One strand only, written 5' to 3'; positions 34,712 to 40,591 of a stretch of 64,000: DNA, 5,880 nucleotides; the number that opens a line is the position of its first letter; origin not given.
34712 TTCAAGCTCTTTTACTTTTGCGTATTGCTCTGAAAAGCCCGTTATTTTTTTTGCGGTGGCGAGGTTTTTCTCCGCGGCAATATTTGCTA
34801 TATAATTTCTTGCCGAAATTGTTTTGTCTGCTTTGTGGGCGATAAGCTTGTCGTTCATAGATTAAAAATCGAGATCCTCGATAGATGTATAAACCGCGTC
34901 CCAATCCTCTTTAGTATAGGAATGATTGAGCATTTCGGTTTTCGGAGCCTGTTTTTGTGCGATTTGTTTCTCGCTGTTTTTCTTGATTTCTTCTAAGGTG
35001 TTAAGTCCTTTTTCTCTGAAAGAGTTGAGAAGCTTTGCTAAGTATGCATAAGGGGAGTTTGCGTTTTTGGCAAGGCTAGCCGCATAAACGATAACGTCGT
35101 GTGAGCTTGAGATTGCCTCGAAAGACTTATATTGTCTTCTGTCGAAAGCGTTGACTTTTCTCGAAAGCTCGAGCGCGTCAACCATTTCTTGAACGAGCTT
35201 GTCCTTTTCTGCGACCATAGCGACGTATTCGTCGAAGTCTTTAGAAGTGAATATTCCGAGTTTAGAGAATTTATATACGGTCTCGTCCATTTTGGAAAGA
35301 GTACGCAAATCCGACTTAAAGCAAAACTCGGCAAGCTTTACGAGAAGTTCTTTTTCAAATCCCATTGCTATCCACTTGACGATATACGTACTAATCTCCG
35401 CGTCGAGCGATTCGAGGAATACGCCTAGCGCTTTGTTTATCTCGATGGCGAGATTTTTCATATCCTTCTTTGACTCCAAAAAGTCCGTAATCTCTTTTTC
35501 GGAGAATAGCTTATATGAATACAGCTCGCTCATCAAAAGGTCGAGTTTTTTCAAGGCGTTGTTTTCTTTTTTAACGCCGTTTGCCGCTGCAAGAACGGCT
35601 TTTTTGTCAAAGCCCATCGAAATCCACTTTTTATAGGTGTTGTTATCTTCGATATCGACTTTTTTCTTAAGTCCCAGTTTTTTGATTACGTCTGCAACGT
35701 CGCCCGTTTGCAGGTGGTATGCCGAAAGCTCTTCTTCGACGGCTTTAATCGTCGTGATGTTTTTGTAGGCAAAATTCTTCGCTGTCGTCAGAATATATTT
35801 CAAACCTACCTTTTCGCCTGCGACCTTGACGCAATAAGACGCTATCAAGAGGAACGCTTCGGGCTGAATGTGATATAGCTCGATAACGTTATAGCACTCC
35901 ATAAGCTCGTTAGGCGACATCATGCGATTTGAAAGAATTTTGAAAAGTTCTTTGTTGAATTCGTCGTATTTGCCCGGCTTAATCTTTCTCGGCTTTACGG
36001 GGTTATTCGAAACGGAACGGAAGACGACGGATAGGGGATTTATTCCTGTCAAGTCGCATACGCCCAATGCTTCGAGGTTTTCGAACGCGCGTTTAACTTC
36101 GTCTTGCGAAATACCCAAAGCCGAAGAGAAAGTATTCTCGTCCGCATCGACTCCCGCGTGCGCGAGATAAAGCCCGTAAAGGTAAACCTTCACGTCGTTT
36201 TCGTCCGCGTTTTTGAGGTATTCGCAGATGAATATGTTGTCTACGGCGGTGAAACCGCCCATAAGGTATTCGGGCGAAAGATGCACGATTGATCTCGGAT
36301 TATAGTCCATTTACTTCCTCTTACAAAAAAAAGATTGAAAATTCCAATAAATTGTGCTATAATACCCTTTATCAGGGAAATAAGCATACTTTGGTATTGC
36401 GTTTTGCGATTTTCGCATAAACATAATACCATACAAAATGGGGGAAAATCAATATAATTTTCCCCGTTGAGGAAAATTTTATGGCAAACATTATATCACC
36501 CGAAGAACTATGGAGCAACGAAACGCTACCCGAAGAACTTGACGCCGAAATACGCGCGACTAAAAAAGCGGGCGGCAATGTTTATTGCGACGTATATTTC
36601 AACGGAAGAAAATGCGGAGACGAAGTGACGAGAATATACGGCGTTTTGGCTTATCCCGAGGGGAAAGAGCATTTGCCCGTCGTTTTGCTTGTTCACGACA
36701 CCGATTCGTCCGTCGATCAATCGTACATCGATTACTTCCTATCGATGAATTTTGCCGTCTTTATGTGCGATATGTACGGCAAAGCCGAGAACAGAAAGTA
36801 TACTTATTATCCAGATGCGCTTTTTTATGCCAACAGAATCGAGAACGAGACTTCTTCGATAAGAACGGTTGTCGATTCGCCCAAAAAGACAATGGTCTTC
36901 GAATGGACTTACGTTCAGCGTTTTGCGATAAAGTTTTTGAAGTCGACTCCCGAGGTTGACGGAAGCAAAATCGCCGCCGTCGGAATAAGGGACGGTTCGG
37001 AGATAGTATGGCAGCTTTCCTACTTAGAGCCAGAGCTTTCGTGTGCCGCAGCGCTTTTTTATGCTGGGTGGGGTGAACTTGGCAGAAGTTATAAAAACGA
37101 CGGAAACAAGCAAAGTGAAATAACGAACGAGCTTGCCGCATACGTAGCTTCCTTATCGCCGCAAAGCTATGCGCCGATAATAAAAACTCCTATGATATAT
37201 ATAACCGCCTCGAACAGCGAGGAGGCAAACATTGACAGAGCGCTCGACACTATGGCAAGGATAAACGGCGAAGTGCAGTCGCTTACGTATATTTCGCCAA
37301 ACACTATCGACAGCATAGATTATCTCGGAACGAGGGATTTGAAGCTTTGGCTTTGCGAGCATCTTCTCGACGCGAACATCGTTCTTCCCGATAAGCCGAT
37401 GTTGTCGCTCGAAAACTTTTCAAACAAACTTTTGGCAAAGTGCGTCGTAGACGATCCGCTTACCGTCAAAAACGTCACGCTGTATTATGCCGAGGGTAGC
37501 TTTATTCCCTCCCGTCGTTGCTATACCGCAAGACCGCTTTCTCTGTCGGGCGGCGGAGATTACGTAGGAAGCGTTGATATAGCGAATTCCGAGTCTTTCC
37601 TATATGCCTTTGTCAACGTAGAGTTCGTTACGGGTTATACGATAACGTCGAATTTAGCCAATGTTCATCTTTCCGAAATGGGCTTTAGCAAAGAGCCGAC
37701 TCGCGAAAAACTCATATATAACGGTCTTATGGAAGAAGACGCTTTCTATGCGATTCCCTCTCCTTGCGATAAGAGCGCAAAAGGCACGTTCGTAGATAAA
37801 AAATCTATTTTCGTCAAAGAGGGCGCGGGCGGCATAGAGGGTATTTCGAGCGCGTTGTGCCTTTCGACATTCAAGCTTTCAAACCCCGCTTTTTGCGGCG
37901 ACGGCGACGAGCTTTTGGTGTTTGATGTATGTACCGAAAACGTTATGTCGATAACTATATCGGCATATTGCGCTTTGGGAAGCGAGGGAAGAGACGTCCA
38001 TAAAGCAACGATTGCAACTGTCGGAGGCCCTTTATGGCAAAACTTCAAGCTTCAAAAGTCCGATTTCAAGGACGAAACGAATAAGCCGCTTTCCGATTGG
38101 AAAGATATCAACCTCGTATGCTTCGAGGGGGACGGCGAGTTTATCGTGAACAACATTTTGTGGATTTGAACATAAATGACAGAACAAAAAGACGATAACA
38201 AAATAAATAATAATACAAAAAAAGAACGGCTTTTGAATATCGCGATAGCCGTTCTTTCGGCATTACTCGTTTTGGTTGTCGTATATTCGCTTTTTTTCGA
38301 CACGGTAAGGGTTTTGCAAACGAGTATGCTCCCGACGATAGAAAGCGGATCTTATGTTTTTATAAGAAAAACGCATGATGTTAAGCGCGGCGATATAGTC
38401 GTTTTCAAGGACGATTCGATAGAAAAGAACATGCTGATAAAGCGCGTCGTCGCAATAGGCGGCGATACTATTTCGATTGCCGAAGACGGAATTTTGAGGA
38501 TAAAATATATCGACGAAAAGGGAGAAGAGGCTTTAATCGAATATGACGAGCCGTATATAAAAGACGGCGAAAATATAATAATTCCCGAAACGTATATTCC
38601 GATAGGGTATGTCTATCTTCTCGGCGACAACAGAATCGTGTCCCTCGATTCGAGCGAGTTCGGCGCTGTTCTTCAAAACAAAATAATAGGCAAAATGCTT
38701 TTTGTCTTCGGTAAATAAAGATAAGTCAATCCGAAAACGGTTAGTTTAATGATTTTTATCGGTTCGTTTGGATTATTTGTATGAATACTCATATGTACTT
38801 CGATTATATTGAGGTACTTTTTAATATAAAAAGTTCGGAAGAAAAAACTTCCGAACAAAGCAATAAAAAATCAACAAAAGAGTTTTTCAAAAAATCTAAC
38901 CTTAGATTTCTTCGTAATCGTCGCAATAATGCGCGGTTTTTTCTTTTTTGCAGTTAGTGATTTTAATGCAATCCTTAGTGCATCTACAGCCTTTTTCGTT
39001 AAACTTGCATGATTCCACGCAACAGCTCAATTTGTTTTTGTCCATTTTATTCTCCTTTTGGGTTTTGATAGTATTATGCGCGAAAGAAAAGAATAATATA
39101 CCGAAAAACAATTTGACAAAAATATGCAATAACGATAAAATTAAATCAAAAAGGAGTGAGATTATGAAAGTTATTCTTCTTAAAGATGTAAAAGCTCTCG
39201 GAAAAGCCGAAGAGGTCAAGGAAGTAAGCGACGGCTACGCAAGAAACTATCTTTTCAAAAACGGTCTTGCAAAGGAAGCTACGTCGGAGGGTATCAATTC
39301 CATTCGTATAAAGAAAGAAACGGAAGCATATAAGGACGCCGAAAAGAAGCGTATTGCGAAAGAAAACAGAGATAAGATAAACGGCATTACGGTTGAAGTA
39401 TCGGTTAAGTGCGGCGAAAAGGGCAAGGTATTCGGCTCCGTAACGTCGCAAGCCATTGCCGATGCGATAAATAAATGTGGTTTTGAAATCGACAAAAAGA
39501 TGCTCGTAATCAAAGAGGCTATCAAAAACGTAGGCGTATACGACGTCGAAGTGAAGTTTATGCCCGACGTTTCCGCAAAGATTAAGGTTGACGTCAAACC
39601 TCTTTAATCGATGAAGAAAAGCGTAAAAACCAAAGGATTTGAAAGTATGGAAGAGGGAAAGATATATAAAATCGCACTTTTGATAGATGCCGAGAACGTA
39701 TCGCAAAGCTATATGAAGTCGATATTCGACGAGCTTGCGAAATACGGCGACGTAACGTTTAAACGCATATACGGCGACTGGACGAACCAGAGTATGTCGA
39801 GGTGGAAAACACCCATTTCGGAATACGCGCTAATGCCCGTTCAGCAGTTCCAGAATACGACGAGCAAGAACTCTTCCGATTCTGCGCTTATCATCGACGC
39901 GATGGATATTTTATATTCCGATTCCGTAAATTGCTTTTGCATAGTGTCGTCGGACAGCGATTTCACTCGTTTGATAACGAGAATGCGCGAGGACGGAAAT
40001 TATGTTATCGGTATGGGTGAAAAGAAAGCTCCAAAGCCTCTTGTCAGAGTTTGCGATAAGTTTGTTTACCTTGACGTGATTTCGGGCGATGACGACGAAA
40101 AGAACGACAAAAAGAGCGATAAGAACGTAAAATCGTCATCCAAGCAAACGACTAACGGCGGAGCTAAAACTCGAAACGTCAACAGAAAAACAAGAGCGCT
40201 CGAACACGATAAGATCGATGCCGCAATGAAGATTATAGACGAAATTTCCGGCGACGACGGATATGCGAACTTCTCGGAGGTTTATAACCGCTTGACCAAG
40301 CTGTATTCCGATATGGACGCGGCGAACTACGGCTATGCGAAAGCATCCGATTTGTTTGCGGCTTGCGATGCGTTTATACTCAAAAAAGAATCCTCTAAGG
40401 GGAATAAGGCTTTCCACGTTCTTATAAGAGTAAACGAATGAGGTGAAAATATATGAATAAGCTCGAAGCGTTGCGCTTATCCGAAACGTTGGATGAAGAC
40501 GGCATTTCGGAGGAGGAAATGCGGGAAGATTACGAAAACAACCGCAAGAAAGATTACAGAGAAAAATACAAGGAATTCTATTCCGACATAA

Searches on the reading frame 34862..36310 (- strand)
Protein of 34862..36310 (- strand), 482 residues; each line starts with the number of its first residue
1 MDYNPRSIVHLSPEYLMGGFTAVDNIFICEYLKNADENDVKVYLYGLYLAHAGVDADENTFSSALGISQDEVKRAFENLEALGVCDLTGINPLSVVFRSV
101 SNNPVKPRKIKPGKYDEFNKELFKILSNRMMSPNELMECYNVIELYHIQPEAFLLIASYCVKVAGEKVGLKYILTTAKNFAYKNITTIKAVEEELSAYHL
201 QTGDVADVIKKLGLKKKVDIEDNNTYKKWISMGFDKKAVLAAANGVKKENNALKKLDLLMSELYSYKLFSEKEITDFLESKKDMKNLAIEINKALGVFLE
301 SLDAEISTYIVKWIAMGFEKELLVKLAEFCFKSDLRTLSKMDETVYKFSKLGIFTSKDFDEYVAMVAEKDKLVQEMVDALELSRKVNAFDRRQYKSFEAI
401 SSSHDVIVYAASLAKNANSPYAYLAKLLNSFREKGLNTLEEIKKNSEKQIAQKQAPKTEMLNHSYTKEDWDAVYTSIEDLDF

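Call 53: search_protein_families(library=pfam, proteins=[window:34862-36310:-], max_evalue=0.00001)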
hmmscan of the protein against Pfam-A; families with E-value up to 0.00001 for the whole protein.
window:34862-36310:- (482 aa): 1 family
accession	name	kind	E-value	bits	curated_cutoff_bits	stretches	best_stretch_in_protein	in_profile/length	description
PF07261.16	DnaB_2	-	4.9e-20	71.4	22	1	126-194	7-73/74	Replication initiation and membrane attachment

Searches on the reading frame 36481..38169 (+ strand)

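Call 53: search_protein_families(library=pfam, proteins=[window:36481-38169:+], max_evalue=0.00001)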
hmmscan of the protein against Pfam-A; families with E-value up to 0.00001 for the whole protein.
window:36481-38169:+ (562 aa): 1 family
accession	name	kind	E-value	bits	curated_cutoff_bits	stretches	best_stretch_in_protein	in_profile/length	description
PF01738.24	DLH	-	6.4e-08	32.9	21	1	54-222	3-130/217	Dienelactone hydrolase family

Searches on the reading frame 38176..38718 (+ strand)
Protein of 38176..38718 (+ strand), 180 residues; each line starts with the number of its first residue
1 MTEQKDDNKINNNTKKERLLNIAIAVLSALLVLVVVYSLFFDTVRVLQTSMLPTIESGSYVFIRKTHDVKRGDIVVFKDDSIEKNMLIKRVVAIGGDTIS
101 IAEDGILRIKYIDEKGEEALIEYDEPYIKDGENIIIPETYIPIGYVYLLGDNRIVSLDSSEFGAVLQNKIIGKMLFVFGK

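Call 53: search_protein_families(library=pfam, proteins=[window:38176-38718:+], max_evalue=0.00001)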
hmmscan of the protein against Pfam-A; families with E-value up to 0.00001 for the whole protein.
window:38176-38718:+ (180 aa): 2 families
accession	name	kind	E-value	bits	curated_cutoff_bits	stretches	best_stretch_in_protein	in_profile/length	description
PF10502.14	Peptidase_S26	-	2.8e-30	105.9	22.9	1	21-178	3-167/168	Signal peptidase, peptidase S26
PF00717.28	Peptidase_S24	-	5.9e-08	32.9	23.3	1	44-99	38-89/116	Peptidase S24-like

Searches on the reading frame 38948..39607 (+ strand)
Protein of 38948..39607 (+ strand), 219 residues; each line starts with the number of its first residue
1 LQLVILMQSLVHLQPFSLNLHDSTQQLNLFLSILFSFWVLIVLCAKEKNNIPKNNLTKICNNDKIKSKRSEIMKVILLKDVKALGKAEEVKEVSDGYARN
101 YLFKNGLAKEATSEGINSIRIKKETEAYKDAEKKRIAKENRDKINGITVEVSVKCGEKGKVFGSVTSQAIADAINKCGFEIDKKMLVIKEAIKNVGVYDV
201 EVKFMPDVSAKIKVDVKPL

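Call 53: search_protein_families(library=pfam, proteins=[window:38948-39607:+], max_evalue=0.00001)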
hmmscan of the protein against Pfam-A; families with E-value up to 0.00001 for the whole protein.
window:38948-39607:+ (219 aa): 2 families
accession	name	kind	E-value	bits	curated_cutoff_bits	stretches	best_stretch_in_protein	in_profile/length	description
PF03948.19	Ribosomal_L9_C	-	1.3e-25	90.1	23.2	1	137-217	3-85/86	Ribosomal protein L9, C-terminal domain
PF01281.25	Ribosomal_L9_N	-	4.3e-22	77.9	20.7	1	73-117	1-45/47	Ribosomal protein L9, N-terminal domain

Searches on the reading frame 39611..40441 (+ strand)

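Call 53: search_protein_families(library=pfam, proteins=[window:39611-40441:+], max_evalue=0.00001)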
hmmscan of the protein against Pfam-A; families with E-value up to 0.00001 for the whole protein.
window:39611-40441:+ (276 aa): 2 families
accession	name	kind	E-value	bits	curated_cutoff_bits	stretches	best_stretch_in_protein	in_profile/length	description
PF01936.24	NYN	-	1.9e-35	123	24.2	1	20-155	1-145/145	NYN domain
PF12872.13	OST-HTH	-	5.9e-09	36.1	23.8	1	214-264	16-68/71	OST-HTH/LOTUS domain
